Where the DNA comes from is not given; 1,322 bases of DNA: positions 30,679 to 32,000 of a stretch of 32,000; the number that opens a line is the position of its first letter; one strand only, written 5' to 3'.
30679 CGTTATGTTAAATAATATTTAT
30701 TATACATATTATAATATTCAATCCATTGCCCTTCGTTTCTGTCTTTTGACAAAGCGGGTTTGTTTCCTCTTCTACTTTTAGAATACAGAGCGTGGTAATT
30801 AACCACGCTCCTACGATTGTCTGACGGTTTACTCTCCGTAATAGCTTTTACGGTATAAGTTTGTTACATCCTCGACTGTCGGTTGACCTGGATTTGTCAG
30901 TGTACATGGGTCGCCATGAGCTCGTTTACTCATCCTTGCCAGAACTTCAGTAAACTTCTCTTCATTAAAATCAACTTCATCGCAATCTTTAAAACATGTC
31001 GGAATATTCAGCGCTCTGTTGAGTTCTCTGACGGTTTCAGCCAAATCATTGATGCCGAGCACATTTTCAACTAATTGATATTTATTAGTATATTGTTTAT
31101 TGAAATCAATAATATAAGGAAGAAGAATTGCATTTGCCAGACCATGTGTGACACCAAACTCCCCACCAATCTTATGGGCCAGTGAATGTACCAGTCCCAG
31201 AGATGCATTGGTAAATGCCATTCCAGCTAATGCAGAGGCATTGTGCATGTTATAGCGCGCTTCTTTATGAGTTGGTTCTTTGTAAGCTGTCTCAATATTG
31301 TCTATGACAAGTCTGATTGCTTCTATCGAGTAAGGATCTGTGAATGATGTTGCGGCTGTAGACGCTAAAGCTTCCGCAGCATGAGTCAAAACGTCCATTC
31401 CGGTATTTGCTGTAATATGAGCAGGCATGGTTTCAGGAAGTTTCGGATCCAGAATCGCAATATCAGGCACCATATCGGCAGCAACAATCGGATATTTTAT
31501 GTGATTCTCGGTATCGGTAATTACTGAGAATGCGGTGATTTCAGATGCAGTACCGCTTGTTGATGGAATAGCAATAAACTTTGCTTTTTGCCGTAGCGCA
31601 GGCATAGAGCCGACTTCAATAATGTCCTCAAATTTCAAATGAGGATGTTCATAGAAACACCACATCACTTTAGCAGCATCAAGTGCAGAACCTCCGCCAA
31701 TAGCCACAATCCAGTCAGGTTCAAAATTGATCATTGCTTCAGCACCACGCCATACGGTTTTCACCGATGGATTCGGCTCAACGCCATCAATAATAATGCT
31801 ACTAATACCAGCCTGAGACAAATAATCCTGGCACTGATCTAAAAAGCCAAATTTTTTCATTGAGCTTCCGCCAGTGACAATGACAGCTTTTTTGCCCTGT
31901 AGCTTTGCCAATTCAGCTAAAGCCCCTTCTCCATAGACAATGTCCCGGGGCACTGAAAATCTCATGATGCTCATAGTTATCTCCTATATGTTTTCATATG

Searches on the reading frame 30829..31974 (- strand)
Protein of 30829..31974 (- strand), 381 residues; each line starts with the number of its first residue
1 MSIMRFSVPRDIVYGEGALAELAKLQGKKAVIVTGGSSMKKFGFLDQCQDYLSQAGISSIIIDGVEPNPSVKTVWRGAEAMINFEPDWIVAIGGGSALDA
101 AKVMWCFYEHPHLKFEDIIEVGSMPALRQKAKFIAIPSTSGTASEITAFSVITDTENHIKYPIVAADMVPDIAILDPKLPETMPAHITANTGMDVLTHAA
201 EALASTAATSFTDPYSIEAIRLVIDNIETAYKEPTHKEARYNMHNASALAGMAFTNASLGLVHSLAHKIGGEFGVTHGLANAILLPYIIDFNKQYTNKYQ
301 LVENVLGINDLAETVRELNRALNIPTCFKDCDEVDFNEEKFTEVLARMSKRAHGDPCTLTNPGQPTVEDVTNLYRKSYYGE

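Call 29: search_protein_families(library=ncbifam, proteins=[window:30829-31974:-], max_evalue=0.00001)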
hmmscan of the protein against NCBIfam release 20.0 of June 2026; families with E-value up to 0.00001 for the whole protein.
window:30829-31974:- (381 aa): 15 families
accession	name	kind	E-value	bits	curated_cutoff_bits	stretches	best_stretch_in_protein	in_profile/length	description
NF010378.0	PRK13805.1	equivalog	9.8e-117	390.9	951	2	5-301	458-766/872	bifunctional acetaldehyde-CoA/alcohol dehydrogenase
NF041833.1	Fe_ADH_ErcA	equivalog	1e-86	291.5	550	1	5-376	4-380/382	alcohol dehydrogenase-like regulatory protein ErcA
TIGR02638.1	lactal_redase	equivalog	3.5e-83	279.5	523.15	1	13-374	11-379/379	lactaldehyde reductase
NF007911.0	PRK10624.1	equivalog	1.5e-77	261.1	537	1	14-377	13-381/382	lactaldehyde reductase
NF053866.1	CholDhdGbsBBac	equivalog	4.7e-67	226.3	550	1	3-378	9-391/392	choline dehydrogenase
NF007363.0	PRK09860.1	equivalog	2.7e-64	217.7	581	1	18-376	22-381/383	L-threonine dehydrogenase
NF050025.1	SulfAcetaldRedSarD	equivalog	1.4e-60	205.2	700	1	10-330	9-330/385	sulfoacetaldehyde reductase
NF058672.1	4HyButDHCUPNE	equivalog_domain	6.2e-60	203.4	500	1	20-377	22-377/378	4-hydroxybutyrate dehydrogenase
TIGR03405.1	Phn_Fe-ADH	equivalog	3.2e-56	190.7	423.7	1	9-329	4-327/355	iron-containing alcohol dehydrogenase PsrA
NF011998.0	PRK15454.1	equivalog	3.4e-54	184.1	556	1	3-296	21-314/395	ethanolamine utilization ethanol dehydrogenase EutG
TIGR04266.1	NDMA_methanol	equivalog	2.1e-37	128.9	625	1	21-310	32-322/420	NDMA-dependent methanol dehydrogenase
NF011717.0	PRK15138.1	equivalog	8.1e-28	97.6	645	1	5-313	5-319/387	alcohol dehydrogenase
NF041822.1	daptide_DH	equivalog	8.2e-17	61.1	300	1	44-249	16-227/363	daptide-type RiPP biosynthesis dehydogenase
NF006941.0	PRK09423.1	subfamily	3e-07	29.6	336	0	6-111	5-110/367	glycerol dehydrogenase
NF002022.0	PRK00843.1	equivalog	1.5e-06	27.5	413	0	5-104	7-106/350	NAD(P)-dependent glycerol-1-phosphate dehydrogenase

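Call 48: find_encoding_contigs(protein=window:30829-31974:-, flank=10000, max_places=10)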
Protein window:30829-31974:- (381 aa): 4 contigs read that carry it; 2 places shown.
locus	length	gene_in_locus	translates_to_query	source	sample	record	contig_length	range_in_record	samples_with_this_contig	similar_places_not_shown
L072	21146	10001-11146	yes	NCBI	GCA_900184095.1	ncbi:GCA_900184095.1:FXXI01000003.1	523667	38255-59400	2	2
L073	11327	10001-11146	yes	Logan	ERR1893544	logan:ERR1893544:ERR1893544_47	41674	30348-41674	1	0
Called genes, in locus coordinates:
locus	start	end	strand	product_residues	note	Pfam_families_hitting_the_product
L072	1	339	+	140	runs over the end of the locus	PF03061:4HBT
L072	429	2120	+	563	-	PF12793:SgrR_N, PF00496:SBP_bac_5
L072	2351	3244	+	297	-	PF00126:HTH_1, PF03466:LysR_substrate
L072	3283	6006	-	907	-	PF02629:CoA_binding (faint), PF13380:CoA_binding_2, PF13607:Succ_CoA_lig, PF13549:ATP-grasp_5, PF00583:Acetyltransf_1, PF13302:Acetyltransf_3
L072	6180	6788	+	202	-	PF05036:SPOR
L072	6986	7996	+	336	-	PF01820:Dala_Dala_lig_N, PF07478:Dala_Dala_lig_C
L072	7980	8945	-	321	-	PF00589:Phage_integrase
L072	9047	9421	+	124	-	PF11782:DUF3319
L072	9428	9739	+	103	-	PF01253:SUI1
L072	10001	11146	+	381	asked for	PF00465:Fe-ADH, PF13685:Fe-ADH_2 (weak), PF25137:ADH_Fe_C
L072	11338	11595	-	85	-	PF01320:Colicin_Pyocin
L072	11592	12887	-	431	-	PF06958:Pyocin_S, PF21431:Col-Pyo_DNase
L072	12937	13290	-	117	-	-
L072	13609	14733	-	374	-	PF05707:Zot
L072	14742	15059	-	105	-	-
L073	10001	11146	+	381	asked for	PF00465:Fe-ADH, PF13685:Fe-ADH_2 (weak), PF25137:ADH_Fe_C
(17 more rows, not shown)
